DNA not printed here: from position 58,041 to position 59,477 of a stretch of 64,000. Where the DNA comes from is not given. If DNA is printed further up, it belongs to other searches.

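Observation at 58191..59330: Receiver domain fused directly to a GT2 glycosyltransferase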

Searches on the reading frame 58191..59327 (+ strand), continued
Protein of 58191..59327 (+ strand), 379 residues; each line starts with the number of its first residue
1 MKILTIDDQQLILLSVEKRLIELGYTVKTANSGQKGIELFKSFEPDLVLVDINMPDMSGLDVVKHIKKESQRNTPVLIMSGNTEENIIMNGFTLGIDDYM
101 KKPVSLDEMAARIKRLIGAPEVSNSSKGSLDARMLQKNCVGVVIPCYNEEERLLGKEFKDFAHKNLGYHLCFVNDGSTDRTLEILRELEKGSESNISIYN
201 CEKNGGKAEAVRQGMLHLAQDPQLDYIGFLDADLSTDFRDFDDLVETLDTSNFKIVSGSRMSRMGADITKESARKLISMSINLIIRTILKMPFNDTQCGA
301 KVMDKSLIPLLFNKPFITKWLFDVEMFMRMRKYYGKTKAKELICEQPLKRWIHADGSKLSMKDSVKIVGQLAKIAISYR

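Call 43: find_homologous_proteins(query=L001:6607-9693:-, max_evalue=1e-10)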
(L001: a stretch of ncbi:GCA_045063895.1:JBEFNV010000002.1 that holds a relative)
Query L001:6607-9693:- (1028 aa): 2515 proteins with E <= 1e-10 among 8000 candidates; the best 120 are listed.
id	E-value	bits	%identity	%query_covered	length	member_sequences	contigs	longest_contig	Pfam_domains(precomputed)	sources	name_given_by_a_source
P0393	0.0e+0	2364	99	100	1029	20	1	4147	-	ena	-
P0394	0.0e+0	2243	93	100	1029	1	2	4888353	-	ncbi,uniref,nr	ncbi:hypothetical protein Celal_3052 [Cellulophaga algicola DSM 14237]|uniref:Integral membrane prot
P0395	0.0e+0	2241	93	100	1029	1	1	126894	-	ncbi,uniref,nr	ncbi:hypothetical protein I2486_15090 [Cellulophaga sp. E16_2]|uniref:hypothetical protein n=1 Tax=C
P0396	0.0e+0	2240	93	100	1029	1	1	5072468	-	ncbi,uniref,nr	ncbi:hypothetical protein [Cellulophaga sp. L1A9]|uniref:hypothetical protein n=1 Tax=Cellulophaga s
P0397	0.0e+0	2218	92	100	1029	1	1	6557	-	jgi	jgi:hypothetical protein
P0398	0.0e+0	2172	90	100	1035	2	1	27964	-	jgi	jgi:hypothetical protein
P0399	0.0e+0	2156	89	100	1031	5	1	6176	-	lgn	-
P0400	0.0e+0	2135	88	100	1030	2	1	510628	-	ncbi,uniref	ncbi:hypothetical protein [Algibacter sp. PT7-4]|uniref:hypothetical protein n=1 Tax=Algibacter ulva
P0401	0.0e+0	2115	87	100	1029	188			-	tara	tara:strand:+ start:17482 stop:20571 length:3090 start_codon:yes stop_codon:yes gene_type:complete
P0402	0.0e+0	2078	85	100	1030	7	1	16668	-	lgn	-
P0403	0.0e+0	1934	79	100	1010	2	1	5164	-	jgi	-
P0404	0.0e+0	1872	76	100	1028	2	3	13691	-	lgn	-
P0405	0.0e+0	1870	75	100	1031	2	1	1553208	-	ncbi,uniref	ncbi:MAG: hypothetical protein ABJN95_15355 [Maribacter sp.]|uniref:hypothetical protein n=1 Tax=Mar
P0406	0.0e+0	1867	76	100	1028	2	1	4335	-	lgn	-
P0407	0.0e+0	1865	75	100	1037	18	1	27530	-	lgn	-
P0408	0.0e+0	1865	75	100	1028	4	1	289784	-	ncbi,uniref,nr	ncbi:hypothetical protein KO500_09555 [Cellulophaga baltica]|uniref:hypothetical protein n=1 Tax=Cel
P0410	0.0e+0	1862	75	100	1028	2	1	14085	-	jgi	-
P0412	0.0e+0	1859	75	100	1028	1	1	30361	-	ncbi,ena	-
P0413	0.0e+0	1856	75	100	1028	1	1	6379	-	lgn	-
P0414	0.0e+0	1854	75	100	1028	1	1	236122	-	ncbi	-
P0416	0.0e+0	1851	75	100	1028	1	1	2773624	-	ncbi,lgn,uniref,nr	ncbi:hypothetical protein GGR42_001498 [Saonia flava]|uniref:Transmembrane protein n=1 Tax=Saonia fl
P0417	0.0e+0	1849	75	100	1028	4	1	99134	-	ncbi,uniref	ncbi:hypothetical protein [Maribacter sp. 2-571]|uniref:hypothetical protein n=1 Tax=Maribacter sp. 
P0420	0.0e+0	1839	74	100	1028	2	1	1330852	-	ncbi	-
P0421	0.0e+0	1836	75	100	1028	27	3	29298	-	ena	-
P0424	0.0e+0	1828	74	100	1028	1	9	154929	-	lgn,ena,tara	tara:strand:- start:12014 stop:15100 length:3087 start_codon:yes stop_codon:yes gene_type:complete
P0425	0.0e+0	1827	74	100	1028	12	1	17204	-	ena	-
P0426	0.0e+0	1827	74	100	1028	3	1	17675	-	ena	-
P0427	0.0e+0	1824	74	100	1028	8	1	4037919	-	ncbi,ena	-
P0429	0.0e+0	1823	74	100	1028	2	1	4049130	-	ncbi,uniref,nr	ncbi:membrane protein [Maribacter thermophilus]|uniref:membrane protein n=1 Tax=Maribacter thermophi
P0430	0.0e+0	1822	75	100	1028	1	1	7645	-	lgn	-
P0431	0.0e+0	1821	75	100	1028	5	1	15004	-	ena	-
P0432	0.0e+0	1821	74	100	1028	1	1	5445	-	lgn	-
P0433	0.0e+0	1820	73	100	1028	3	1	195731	-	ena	-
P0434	0.0e+0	1819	74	100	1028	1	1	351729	-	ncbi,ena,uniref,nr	ncbi:hypothetical protein M4I21_11520 [Cellulophaga sp. 20_2_10]|uniref:hypothetical protein n=1 Tax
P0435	0.0e+0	1817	74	100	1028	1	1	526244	-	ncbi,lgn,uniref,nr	ncbi:hypothetical protein [Cellulophaga fucicola]|uniref:Uncharacterized protein n=1 Tax=Cellulophag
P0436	0.0e+0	1815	74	100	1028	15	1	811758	-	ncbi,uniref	ncbi:hypothetical protein [Sediminicola luteus]|uniref:Membrane protein 6-pyruvoyl-tetrahydropterin 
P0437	0.0e+0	1815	73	100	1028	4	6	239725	-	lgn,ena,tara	tara:strand:+ start:149074 stop:152160 length:3087 start_codon:yes stop_codon:yes gene_type:complete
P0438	0.0e+0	1813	74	100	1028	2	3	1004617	-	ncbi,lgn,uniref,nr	ncbi:hypothetical protein HZY62_03590 [Maribacter polysiphoniae]|uniref:Uncharacterized protein n=1 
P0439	0.0e+0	1812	73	100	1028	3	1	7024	-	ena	-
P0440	0.0e+0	1812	73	100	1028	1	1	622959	-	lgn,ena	-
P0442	0.0e+0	1809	74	100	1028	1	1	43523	-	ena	-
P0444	0.0e+0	1808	74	100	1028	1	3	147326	-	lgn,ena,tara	tara:strand:+ start:7209 stop:10295 length:3087 start_codon:yes stop_codon:yes gene_type:complete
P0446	0.0e+0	1805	73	100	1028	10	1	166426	-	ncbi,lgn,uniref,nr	ncbi:hypothetical protein [Cytophaga sp. FL35]|uniref:hypothetical protein n=1 Tax=Cytophaga sp. FL3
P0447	0.0e+0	1804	74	100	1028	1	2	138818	-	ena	-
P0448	0.0e+0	1804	73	100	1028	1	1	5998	-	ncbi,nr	ncbi:MAG: hypothetical protein KJP26_06895 [Maribacter sp.]|nr:hypothetical protein [Maribacter sp.]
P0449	0.0e+0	1804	74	100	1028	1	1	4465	-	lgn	-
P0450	0.0e+0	1802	72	100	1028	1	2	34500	-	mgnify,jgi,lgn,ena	mgnify:CR=1 FL=1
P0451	0.0e+0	1802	74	100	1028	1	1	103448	-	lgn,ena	-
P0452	0.0e+0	1801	74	100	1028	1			-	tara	tara:strand:- start:20206 stop:23292 length:3087 start_codon:yes stop_codon:yes gene_type:complete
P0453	0.0e+0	1800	73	100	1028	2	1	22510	-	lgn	-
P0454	0.0e+0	1799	74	100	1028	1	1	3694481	-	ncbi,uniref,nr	ncbi:hypothetical protein [Cellulophaga omnivescoria]|uniref:hypothetical protein n=1 Tax=Cellulopha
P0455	0.0e+0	1799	74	100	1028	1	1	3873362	-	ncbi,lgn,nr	ncbi:hypothetical protein QYR09_06530 [Cellulophaga lytica]|nr:hypothetical protein QYR09_06530 [Cel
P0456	0.0e+0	1798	74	100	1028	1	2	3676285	-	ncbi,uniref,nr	ncbi:hypothetical protein [Cellulophaga omnivescoria]|uniref:hypothetical protein n=1 Tax=Cellulopha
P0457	0.0e+0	1797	74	100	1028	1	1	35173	-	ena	-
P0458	0.0e+0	1797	73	100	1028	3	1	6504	-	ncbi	-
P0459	0.0e+0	1795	74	100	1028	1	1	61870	-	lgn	-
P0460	0.0e+0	1795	74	100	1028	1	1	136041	-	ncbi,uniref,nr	ncbi:hypothetical protein Q4599_11250 [Cellulophaga lytica]|uniref:hypothetical protein n=1 Tax=Cell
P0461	0.0e+0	1794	74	100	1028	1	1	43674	-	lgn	-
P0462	0.0e+0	1794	74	100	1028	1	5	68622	-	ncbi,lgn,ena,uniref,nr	ncbi:hypothetical protein [Cellulophaga lytica]|uniref:hypothetical protein n=1 Tax=Cellulophaga lyt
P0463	0.0e+0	1794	74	100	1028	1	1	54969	-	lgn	-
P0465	0.0e+0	1794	74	100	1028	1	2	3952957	-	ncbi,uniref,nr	ncbi:hypothetical protein KLA_10648 [Cellulophaga geojensis KL-A]|uniref:Integral membrane protein n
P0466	0.0e+0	1794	74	100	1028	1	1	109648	-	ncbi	-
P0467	0.0e+0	1794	74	100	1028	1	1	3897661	-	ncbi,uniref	ncbi:hypothetical protein IZU89_06275 [Cellulophaga lytica]|uniref:hypothetical protein n=1 Tax=Cell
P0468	0.0e+0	1794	74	100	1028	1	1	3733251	-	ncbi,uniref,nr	ncbi:hypothetical protein JM80_0866 [Cellulophaga sp. RHA_52]|uniref:hypothetical protein n=1 Tax=Ce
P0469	0.0e+0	1793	74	100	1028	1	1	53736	-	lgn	-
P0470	0.0e+0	1793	74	100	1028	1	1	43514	-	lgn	-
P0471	0.0e+0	1793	74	100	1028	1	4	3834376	-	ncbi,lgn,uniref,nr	ncbi:membrane protein [Cellulophaga lytica]|uniref:Integral membrane protein n=1 Tax=Cellulophaga ly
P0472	0.0e+0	1792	74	100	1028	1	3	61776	-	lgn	-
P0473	0.0e+0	1791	73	100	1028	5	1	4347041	-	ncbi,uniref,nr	ncbi:hypothetical protein [Maribacter sp. MAR_2009_72]|uniref:hypothetical protein n=1 Tax=Maribacte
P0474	0.0e+0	1789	73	100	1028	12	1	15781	-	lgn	-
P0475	0.0e+0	1784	73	100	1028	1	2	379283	-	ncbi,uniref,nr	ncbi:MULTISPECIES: hypothetical protein [unclassified Cellulophaga]|uniref:hypothetical protein n=1 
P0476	0.0e+0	1784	73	100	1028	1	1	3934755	-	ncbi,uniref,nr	ncbi:hypothetical protein AX016_0946 [Cellulophaga sp. RHA19]|uniref:hypothetical protein n=1 Tax=Ce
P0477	0.0e+0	1784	73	100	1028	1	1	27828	-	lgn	-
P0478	0.0e+0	1782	73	100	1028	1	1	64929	-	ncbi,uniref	ncbi:MAG: hypothetical protein ABJD66_00445 [Cellulophaga sp.]|uniref:hypothetical protein n=1 Tax=C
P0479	0.0e+0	1781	73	100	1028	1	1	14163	-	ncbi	ncbi:MAG: hypothetical protein ACSHW4_11615 [Cellulophaga sp.]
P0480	0.0e+0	1781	73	100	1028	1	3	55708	-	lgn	-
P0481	0.0e+0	1781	71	100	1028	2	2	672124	-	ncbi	-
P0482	0.0e+0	1779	71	100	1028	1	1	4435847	-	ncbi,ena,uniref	ncbi:hypothetical protein [Ulvibacterium sp.]|uniref:hypothetical protein n=1 Tax=Ulvibacterium sp. 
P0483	0.0e+0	1779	73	100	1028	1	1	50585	-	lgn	-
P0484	0.0e+0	1779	73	100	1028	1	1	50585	-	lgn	-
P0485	0.0e+0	1778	72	100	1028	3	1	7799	-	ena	-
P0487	0.0e+0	1777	72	100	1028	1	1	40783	-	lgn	-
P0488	0.0e+0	1777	71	100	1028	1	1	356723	-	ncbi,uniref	ncbi:hypothetical protein [Maribacter sp. 2304DJ31-5]|uniref:hypothetical protein n=1 Tax=Maribacter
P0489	0.0e+0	1774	71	100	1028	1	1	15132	-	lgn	-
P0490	0.0e+0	1774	72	100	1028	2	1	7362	-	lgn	-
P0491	0.0e+0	1772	72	100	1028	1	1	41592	-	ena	-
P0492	0.0e+0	1771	72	100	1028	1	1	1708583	-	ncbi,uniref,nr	ncbi:hypothetical protein FK220_004455 [Flavobacteriaceae bacterium TP-CH-4]|uniref:Uncharacterized 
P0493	0.0e+0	1769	72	100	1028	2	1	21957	-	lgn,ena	-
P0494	0.0e+0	1768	72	100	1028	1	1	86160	-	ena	-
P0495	0.0e+0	1767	72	100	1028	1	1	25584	-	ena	-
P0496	0.0e+0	1766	71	100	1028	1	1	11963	-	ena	-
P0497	0.0e+0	1765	71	100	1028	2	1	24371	-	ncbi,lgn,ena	-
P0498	0.0e+0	1764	71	100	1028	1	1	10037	-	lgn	-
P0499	0.0e+0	1762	71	100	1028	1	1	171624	-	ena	-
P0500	0.0e+0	1761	71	100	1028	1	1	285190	-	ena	-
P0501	0.0e+0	1759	71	100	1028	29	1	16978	-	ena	-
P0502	0.0e+0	1758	71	100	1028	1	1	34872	-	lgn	-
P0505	0.0e+0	1757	71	100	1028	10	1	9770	-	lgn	-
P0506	0.0e+0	1753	71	100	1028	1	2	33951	-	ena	-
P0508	0.0e+0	1751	71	100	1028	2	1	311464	-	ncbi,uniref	ncbi:hypothetical protein ACFSQJ_11955 [Croceitalea marina]|uniref:Membrane protein 6-pyruvoyl-tetra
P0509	0.0e+0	1748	71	100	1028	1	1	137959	-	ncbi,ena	-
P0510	0.0e+0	1742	70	100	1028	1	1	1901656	-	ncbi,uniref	ncbi:hypothetical protein [Spongiimicrobium sp. 3-5]|uniref:hypothetical protein n=1 Tax=Spongiimicr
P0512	0.0e+0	1740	70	100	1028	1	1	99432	-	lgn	-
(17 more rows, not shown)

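Call 49: predict_structure(alignment_id=A4)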
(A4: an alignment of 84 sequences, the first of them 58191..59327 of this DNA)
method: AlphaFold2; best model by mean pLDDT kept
length: 379 residues; sequences in the alignment: 84
mean_pLDDT: 83.5   pTM: 0.79
mean pLDDT of the five models: 83.5, 82.2, 81.4, 79.3, 79.2
residues with pLDDT >= 90: 153; 70-90: 177; 50-70: 25; < 50: 24
segments of 3 or more residues with pLDDT < 50: 123-131, 262-271, 354-358
pLDDT, mean of each block of 10 residues (from residue 1): 93 88 93 94 94 88 87 87 80 91 84 90 49 70 85 80 80 88 89 87 89 96 91 77 89 89 40 67 87 75 96 90 91 94 87 52 80 88
secondary structure, 60 per line:
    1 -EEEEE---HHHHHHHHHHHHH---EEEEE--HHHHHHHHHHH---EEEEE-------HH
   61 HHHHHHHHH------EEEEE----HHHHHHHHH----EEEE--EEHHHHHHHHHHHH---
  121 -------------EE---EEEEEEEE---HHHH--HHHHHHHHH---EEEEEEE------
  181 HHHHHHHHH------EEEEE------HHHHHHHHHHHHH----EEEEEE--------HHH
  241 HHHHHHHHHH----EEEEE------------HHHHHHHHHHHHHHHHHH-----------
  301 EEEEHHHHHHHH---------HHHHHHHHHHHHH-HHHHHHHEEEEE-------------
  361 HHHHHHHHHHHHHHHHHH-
elements in order: E2-6 H10-22 E26-30 H33-43 E47-51 H59-69 E76-80 H85-93 E98-101 H106-117 E139-146 H150-153 H156-164 E168-174 H181-189 E196-200 H207-219 E224-229 H238-250 E255-259 H272-289 E301-304 H305-312 H322-334 H336-342 E343-347 H361-378

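Call 52: fold_search(model_id=the predicted structure, library=pdb)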
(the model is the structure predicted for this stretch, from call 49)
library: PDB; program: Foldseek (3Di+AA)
matches with E <= 10: 1801; with E <= 0.001: 694
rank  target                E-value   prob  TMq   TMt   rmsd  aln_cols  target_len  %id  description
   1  8vxh_A                3.1e-12  1.00  0.47  0.56   3.7       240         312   23  Cryo-EM Structure of the Glycosyltransferase ArnC from Salmonella enterica in the Apo State Determined on Talos Arctic (released 2025-02-05)
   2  9asc_A                3.1e-12  1.00  0.47  0.55   4.1       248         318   23  Cryo-EM Structure of the Glycosyltransferase ArnC from Salmonella enterica in the UDP-bound State Determined on Talos  (released 2025-02-05)
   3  9b77_A                4.2e-12  1.00  0.46  0.55   3.7       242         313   23  Cryo-EM Structure of the Glycosyltransferase ArnC from Salmonella enterica in the Apo State Determined on Krios micros (released 2025-02-05)
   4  9bhc_A                7.6e-12  1.00  0.48  0.58   3.4       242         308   24  Salmonella undecaprenyl-phosphate 4-deoxy-4-formamido-L-arabinose transferase (ArnC) (released 2025-02-12)
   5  9bhc_B                1.0e-11  1.00  0.47  0.57   3.4       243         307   24  Salmonella undecaprenyl-phosphate 4-deoxy-4-formamido-L-arabinose transferase (ArnC) (released 2025-02-12)
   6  9nyf_A                1.4e-10  1.00  0.44  0.53   4.7       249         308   21  Cryo-EM structure of the glycosyltransferase GtrB (tetramer volume) (released 2025-12-17)
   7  9hwj_A                1.5e-10  1.00  0.47  0.59   3.5       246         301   23  Structure of Undecaprenyl-phosphate 4-deoxy-4-formamido-L-arabinose transferase embedded in nanodisc (released 2026-01-14)
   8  9bhe_B                2.4e-10  1.00  0.47  0.56   4.1       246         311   23  Salmonella undecaprenyl-phosphate 4-deoxy-4-formamido-L-arabinose transferase (ArnC) bound to UDP (released 2025-02-12)
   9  9nyd_B                2.6e-10  1.00  0.43  0.52   5.1       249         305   22  Cryo-EM structure of the glycosyltransferase GtrB in the pre-catalysis and product-bound state (released 2025-12-17)
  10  9nyc_A                3.3e-10  1.00  0.45  0.53   4.6       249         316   22  Cryo-EM structure of the glycosyltransferase GtrB in the substrate-bound state (released 2025-12-17)
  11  9bhe_A                5.3e-10  1.00  0.47  0.56   4.3       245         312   22  Salmonella undecaprenyl-phosphate 4-deoxy-4-formamido-L-arabinose transferase (ArnC) bound to UDP (released 2025-02-12)
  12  5mlz                  7.6e-10  1.00  0.44  0.47   4.7       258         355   22  Dolichyl phosphate mannose synthase in complex with GDP and Mg2+ (released 2017-08-09)
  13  2a9o                  1.1e-09  1.00  0.30  0.95   0.9       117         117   37  Crystal structures of an activated YycF homologue, the essential response regulator from S.pneumoniae in complex with Be (released 2006-09-26)
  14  9nyd_A                1.2e-09  1.00  0.47  0.56   4.3       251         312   22  Cryo-EM structure of the glycosyltransferase GtrB in the pre-catalysis and product-bound state (released 2025-12-17)
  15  1nxp                  1.6e-09  1.00  0.30  0.94   1.2       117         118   37  MicArec pH4.5 (released 2004-02-17)
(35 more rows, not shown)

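Call 55: search_protein_families(library=pfam, proteins=[L039:6284-9589:+, L039:11198-13627:+, L039:13631-14677:+, L039:14764-15108:+, L016:7967-9814:-, L016:16277-17392:-, L016:15879-16280:-, L033:15308-17095:-, L033:17101-17553:-, P0320], max_evalue=0.001)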
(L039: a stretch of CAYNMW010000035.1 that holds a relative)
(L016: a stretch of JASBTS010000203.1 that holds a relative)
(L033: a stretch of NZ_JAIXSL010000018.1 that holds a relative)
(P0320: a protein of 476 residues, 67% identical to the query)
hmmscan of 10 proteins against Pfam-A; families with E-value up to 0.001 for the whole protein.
L039:6284-9589:+ (1101 aa): 4 families
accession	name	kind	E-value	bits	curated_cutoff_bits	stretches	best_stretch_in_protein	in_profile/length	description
PF07494.17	Reg_prop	-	8.9e-34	111.6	20.4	2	487-510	1-24/24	Two component regulator propeller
PF02518.31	HATPase_c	-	2.9e-24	86.1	26.4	1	969-1074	5-109/111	Histidine kinase-, DNA gyrase B-, and HSP90-like ATPase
PF07495.19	Y_Y_Y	-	2.7e-17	62.9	26.6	1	705-769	1-65/65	Y_Y_Y domain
PF00512.31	HisKA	-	7.2e-10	39.2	26.9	1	857-921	2-63/66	His Kinase A (phospho-acceptor) domain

L039:11198-13627:+ (809 aa): 4 families
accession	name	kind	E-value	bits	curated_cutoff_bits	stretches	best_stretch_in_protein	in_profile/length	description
PF00593.30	TonB_dep_Rec_b-barrel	-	9.9e-15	55.7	27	1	310-769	18-436/436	TonB dependent receptor-like, beta-barrel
PF13715.12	CarbopepD_reg_2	-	2.1e-14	53.8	32.2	1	49-132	2-88/88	CarboxypepD_reg-like domain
PF13620.12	CarboxypepD_reg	-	6.1e-09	36.6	32.3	1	48-106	2-64/82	Carboxypeptidase regulatory-like domain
PF07715.20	Plug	-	1.6e-08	35.5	23.9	1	167-242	24-102/107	TonB-dependent Receptor Plug Domain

L039:13631-14677:+ (348 aa): 1 family
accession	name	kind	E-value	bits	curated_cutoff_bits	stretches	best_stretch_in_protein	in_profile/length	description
PF14054.11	DUF4249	-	1.1e-34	120.7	28.5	1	21-303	2-269/269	Domain of unknown function (DUF4249)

L039:14764-15108:+ (114 aa): 1 family
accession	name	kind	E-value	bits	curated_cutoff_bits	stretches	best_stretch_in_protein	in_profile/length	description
PF05973.20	Gp49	-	4.7e-15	55.9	23.9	1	15-104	1-87/90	Phage derived protein Gp49-like (DUF891)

L016:7967-9814:- (615 aa): 0 families

L016:16277-17392:- (371 aa): 5 families
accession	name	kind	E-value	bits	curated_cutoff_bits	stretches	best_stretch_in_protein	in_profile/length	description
PF02518.31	HATPase_c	-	3.1e-17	63.5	26.4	1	262-366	5-108/111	Histidine kinase-, DNA gyrase B-, and HSP90-like ATPase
PF13426.13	PAS_9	-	2.7e-15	56.9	27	1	35-135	4-103/103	PAS domain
PF08447.18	PAS_3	-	6.4e-13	49.2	25.6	1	45-129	2-88/89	PAS fold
PF00989.32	PAS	-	6.9e-10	39.4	22.6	1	35-124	14-104/113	PAS fold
PF08448.16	PAS_4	-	5.9e-07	30.1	23.1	1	33-137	6-109/110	PAS fold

L016:15879-16280:- (133 aa): 1 family
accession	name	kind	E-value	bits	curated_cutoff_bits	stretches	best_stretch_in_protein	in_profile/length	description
PF00072.30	Response_reg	-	1.2e-13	51.6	30.2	1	9-128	3-109/111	Response regulator receiver domain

L033:15308-17095:- (595 aa): 4 families
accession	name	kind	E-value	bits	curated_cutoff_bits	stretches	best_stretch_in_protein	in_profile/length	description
PF02518.31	HATPase_c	-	6.9e-20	72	26.4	1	474-594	5-110/111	Histidine kinase-, DNA gyrase B-, and HSP90-like ATPase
PF08447.18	PAS_3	-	2e-15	57.3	25.6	1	252-332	5-85/89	PAS fold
PF05227.19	CHASE3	-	1.6e-10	41.5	28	1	44-138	4-99/138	CHASE3 domain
PF00512.31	HisKA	-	8.1e-10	39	26.9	1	363-426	3-63/66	His Kinase A (phospho-acceptor) domain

L033:17101-17553:- (150 aa): 1 family
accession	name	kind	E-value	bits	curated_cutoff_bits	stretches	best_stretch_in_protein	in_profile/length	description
PF00072.30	Response_reg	-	7.6e-17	61.9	30.2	1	10-126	1-110/111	Response regulator receiver domain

P0320 (476 aa): 4 families
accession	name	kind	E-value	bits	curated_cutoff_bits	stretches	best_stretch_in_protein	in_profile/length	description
PF00072.30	Response_reg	-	1e-22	80.8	30.2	1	3-113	1-110/111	Response regulator receiver domain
PF00535.33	Glycos_transf_2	-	5.9e-21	75.6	23.3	1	144-313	2-167/168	Glycosyl transferase family 2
PF01740.26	STAS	-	4.7e-05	23.5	22.6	1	388-472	12-97/106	STAS domain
PF10111.15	Glyco_tranf_2_2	-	0.00081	19.4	27.3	0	144-251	2-104/276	Glycosyltransferase like family 2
